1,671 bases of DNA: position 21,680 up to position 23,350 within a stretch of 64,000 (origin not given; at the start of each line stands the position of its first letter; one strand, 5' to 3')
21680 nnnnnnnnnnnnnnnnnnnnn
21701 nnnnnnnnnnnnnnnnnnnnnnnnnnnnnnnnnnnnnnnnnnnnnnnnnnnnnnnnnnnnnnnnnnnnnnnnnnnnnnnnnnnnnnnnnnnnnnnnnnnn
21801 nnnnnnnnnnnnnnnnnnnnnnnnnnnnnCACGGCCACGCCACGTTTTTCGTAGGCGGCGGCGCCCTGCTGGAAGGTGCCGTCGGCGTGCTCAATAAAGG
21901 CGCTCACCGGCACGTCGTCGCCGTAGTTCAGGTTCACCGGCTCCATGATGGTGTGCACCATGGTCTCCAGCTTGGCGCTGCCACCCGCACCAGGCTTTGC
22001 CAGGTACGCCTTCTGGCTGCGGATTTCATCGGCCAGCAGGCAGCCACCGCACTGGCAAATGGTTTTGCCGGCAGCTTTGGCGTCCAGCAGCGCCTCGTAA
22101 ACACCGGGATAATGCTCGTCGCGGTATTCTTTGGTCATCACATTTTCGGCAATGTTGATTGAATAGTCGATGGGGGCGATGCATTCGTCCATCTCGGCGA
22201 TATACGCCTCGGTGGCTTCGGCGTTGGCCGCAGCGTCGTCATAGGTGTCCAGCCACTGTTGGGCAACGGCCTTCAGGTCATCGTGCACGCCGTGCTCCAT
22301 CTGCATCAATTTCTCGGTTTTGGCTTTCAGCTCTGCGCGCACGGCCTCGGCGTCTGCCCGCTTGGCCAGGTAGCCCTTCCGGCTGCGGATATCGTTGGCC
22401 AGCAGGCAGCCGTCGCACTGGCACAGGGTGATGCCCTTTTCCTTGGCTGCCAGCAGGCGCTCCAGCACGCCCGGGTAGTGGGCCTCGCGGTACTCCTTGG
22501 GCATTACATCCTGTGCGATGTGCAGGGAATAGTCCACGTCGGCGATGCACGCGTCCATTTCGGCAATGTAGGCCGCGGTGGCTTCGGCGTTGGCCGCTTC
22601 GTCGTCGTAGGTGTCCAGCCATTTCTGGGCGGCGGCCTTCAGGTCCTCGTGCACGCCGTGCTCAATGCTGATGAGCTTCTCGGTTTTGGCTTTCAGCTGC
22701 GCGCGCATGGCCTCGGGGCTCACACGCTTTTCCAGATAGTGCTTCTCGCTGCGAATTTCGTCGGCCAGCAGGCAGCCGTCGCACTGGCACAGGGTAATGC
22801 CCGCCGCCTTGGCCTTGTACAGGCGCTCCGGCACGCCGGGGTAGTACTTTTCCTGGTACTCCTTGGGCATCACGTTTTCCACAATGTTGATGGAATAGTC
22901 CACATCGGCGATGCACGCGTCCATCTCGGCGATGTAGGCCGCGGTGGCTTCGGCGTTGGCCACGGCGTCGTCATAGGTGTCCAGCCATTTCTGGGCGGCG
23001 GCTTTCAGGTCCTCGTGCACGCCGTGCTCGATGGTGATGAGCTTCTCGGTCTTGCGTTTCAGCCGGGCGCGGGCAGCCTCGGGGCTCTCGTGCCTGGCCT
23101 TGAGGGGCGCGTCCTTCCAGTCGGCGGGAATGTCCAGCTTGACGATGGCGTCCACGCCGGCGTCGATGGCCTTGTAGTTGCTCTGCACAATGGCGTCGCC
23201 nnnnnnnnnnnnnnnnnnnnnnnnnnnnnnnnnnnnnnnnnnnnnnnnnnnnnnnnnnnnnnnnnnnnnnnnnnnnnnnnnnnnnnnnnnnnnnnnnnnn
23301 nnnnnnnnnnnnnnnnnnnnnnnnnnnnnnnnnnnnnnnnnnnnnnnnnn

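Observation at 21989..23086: PFOR carries three tandem 122-aa Cys-containing modules inserted at the domain III / ferredoxin-domain junction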

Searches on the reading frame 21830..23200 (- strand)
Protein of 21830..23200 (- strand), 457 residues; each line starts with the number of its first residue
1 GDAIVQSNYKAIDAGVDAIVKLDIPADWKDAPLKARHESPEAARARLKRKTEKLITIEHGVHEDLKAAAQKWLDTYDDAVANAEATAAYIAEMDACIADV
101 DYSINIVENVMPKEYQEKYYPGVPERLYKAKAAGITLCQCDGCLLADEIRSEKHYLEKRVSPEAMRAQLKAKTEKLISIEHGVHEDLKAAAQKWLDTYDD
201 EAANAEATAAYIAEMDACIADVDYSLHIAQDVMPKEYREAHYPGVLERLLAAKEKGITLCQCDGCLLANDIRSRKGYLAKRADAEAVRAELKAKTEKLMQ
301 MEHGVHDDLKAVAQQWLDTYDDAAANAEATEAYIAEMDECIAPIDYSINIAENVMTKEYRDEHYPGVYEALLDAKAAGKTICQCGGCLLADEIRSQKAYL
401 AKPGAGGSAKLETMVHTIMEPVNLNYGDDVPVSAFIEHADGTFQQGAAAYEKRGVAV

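Call 10: find_homologous_proteins(query=window:21830-23200:-, max_evalue=0.00001)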
Query window:21830-23200:- (457 aa): 689 proteins with E <= 0.00001 among 8000 candidates; the best 120 are listed.
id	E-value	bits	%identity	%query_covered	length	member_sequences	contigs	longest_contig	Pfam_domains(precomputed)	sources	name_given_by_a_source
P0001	4.8e-36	143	41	28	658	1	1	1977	PF01558.26,PF10371.15,PF12837.13,PF00037.33,PF13484.12,PF12838.13,PF25160.2,PF13183.12,PF13187.12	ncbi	ncbi:MAG: 2-oxoacid:acceptor oxidoreductase family protein, partial [Oscillospiraceae bacterium]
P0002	5.9e-33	133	35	33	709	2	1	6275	PF01558.26,PF02775.27,PF10371.15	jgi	jgi:pyruvate-ferredoxin/flavodoxin oxidoreductase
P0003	3.8e-32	130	39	26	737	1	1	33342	PF01558.26,PF10371.15,PF12837.13,PF00037.33,PF13484.12,PF12838.13,PF13183.12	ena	-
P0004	6.7e-32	130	41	28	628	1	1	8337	PF02775.27,PF10371.15,PF12837.13,PF00037.33,PF13484.12,PF12838.13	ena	-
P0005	1.8e-31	128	37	28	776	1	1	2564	PF01558.26,PF02775.27,PF10371.15,PF12837.13,PF00037.33,PF12838.13,PF13237.12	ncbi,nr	ncbi:MAG: 2-oxoacid:acceptor oxidoreductase family protein, partial [Oscillospiraceae bacterium]|nr:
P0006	3.3e-31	127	40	28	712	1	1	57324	PF01558.26,PF02775.27,PF10371.15,PF12837.13,PF00037.33,PF13484.12,PF12838.13,PF13237.12,PF13187.12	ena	-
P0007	4.1e-31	127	45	25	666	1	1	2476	PF02775.27,PF10371.15,PF12837.13,PF00037.33,PF13484.12,PF12838.13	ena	-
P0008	4.9e-31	127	36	33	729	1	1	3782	PF01558.26,PF02775.27,PF10371.15,PF00037.33,PF13484.12,PF12838.13,PF13237.12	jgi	jgi:pyruvate-ferredoxin/flavodoxin oxidoreductase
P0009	1.3e-30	125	44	25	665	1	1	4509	PF14697.12,PF02775.27,PF10371.15,PF12837.13,PF00037.33,PF13484.12,PF12838.13,PF13183.12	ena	-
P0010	1.7e-29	122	38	28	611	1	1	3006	PF02775.27,PF10371.15,PF12837.13,PF00037.33,PF13484.12,PF12838.13,PF13237.12,PF13183.12,PF13187.12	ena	-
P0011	4.5e-29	120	38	28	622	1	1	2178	PF02775.27,PF10371.15,PF12837.13,PF00037.33,PF13484.12,PF12838.13,PF25160.2,PF13237.12,PF13183.12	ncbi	-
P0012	6.0e-29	120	61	11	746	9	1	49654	PF01558.26,PF10371.15,PF12837.13,PF00037.33,PF13484.12,PF12838.13,PF13534.12,PF13237.12,PF13183.12,PF13187.12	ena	-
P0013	9.1e-29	119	43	28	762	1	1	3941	PF01558.26,PF10371.15,PF12837.13,PF00037.33,PF13484.12,PF12838.13,PF13183.12,PF13187.12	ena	-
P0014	1.9e-28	118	69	11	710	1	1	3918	PF01558.26,PF10371.15,PF12837.13,PF00037.33,PF13484.12,PF12838.13,PF13183.12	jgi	jgi:pyruvate-ferredoxin/flavodoxin oxidoreductase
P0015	2.1e-28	118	38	26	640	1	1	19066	PF02775.27,PF10371.15,PF12837.13,PF00037.33,PF13484.12,PF12838.13,PF13237.12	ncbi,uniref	ncbi:thiamine pyrophosphate-dependent enzyme, partial [uncultured Oscillibacter sp.]|uniref:thiamine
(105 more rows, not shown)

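Call 20: find_related_loci(query=window:21989-23086:-, collection=genome_contigs, flank=6000)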
Query window:21989-23086:- (366 aa) in genome_contigs; peptide patterns used: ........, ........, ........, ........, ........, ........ (x = any residue, [..] = any of these).
78 stretches matched a pattern; 50 encode a relative of the query (tblastn E <= 1e-3); 50 distinct loci.
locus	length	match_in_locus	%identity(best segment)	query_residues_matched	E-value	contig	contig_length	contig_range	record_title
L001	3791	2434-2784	43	6-364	7e-22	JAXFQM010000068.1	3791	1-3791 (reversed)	MAG: Bacteroidales bacterium isolate SUG3427 k141_1786284, whole genome shotgun sequence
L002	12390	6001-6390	43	3-364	5e-19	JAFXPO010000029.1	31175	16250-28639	MAG: Oscillospiraceae bacterium isolate RGIG6629 Sheep_Rumen-1__c995019, whole genome shotgun sequence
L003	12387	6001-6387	43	6-364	8e-18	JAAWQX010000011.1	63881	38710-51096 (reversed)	MAG: Oscillospiraceae bacterium isolate ABMPRH_187_1 SL341403_scaffold_1125, whole genome shotgun sequence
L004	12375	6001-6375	40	6-364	2e-17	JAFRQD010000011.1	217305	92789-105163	MAG: Bacteroidaceae bacterium isolate RGIG2699 Goat_Omasum-3__c115563, whole genome shotgun sequence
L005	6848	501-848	37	6-364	4e-17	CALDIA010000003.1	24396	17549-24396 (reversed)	MAG TPA_asm: uncultured Bacteroidales bacterium isolate ERR1278073_bin.58_CONCOCT_v1.1_MAG genome assembly, contig: ERZ8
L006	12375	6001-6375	40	6-364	4e-17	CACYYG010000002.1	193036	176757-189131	MAG: uncultured Prevotellaceae bacterium isolate RUG12386 genome assembly, contig: RUG12386_asm_2, whole genome shotgun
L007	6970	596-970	39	6-364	6e-17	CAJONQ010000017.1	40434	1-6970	uncultured Prevotella sp. isolate Reindeer_2_mag_97 genome assembly, contig: scaffold_1187, whole genome shotgun sequenc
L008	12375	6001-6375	38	6-364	6e-17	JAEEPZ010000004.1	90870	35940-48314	MAG: Prevotella sp. isolate Tb.RUG.323 NODE_571_length_90870_cov_2.449963, whole genome shotgun sequence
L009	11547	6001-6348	37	6-364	1e-16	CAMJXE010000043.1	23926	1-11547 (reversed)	MAG: uncultured Bacteroidales bacterium isolate SRR12081301_bin.36_metaWRAP_v1.3_MAG genome assembly, contig: ERZ1228976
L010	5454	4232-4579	37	6-364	9e-17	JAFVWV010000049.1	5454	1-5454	MAG: Bacteroidales bacterium isolate RGIG5467 Sheep_Colon-5__c225866, whole genome shotgun sequence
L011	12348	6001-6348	37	6-364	1e-16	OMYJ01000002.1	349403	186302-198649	uncultured Bacteroidales bacterium isolate RUG083 genome assembly, contig: scaffold_2, whole genome shotgun sequence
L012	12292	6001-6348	37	6-364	1e-16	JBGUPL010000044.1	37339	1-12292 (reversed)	MAG: Bacteroidales bacterium isolate ruminal_MAG_164 ruminal_MAG_164_contig_0044, whole genome shotgun sequence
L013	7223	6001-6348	37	6-364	9e-17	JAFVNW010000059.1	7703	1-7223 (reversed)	MAG: Bacteroidales bacterium isolate RGIG5234 Sheep_Cecum.Co__c1434377, whole genome shotgun sequence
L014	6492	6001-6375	39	6-364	1e-16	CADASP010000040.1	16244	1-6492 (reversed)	MAG: uncultured Prevotellaceae bacterium isolate RUG13587 genome assembly, contig: RUG13587_asm_40, whole genome shotgun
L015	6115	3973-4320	37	6-364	9e-17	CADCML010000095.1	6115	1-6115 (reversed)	MAG: uncultured Bacteroidia bacterium isolate RUG14786 genome assembly, contig: RUG14786_asm_95, whole genome shotgun se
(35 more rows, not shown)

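Call 80: predict_structure(protein=window:21971-23104:-)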
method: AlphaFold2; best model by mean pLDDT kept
length: 378 residues; sequences in the alignment: 1
mean_pLDDT: 51.9   pTM: 0.25
mean pLDDT of the five models: 51.9, 51.3, 46.9, 46.3, 45.6
residues with pLDDT >= 90: 0; 70-90: 48; 50-70: 154; < 50: 176
segments of 3 or more residues with pLDDT < 50: 1-6, 51-65, 102-133, 148-151, 166-188, 223-252, 271-273, 291-310, 348-378
pLDDT, mean of each block of 10 residues (from residue 1): 45 69 61 66 61 41 48 71 65 67 43 32 36 50 51 52 51 41 39 61 62 63 45 31 38 57 66 57 59 44 39 66 70 71 59 34 31 30
secondary structure, 60 per line:
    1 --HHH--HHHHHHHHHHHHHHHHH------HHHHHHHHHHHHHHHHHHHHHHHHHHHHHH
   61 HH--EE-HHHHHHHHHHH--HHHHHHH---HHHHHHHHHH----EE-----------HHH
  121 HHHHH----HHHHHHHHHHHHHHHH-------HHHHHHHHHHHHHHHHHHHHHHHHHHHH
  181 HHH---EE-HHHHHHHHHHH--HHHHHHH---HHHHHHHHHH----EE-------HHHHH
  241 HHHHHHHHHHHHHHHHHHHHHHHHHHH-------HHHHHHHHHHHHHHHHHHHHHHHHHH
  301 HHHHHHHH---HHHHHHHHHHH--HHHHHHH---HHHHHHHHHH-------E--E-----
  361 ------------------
elements in order: H8-24 H31-62 H68-78 H81-87 H91-100 H118-125 H130-145 H153-183 H190-200 H203-209 H213-222 H236-267 H275-308 H312-322 H325-331 H335-344
